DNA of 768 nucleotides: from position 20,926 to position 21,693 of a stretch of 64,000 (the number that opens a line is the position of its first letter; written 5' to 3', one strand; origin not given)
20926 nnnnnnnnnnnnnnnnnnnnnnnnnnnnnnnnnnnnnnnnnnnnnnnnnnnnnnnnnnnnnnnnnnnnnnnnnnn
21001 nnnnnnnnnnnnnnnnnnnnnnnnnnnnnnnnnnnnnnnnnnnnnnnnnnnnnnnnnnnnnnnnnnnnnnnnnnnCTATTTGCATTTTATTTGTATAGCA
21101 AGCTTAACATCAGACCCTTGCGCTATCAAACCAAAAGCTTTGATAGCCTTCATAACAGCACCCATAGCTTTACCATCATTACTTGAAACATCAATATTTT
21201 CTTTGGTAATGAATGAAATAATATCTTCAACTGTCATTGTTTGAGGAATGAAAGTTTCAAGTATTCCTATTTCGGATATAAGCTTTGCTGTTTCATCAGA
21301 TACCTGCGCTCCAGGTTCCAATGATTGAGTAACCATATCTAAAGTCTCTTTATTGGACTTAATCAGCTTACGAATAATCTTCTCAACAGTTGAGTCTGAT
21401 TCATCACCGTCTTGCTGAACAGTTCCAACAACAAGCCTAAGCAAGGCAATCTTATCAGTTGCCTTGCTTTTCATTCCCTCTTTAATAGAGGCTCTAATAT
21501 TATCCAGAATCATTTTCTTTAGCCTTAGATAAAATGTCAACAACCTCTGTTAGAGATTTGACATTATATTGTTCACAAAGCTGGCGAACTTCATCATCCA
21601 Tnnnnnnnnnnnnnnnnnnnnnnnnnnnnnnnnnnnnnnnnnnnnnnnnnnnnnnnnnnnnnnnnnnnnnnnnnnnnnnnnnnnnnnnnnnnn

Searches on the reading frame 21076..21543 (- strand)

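Call 89: search_protein_families(library=pfam, proteins=[window:21076-21543:-], max_evalue=0.001)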
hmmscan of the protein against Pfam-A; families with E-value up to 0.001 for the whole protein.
window:21076-21543:- (155 aa): 1 family
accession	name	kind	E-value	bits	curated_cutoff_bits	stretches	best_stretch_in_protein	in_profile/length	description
PF09424.15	YqeY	-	9.7e-14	52.1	27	1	14-136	2-124/143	Yqey-like protein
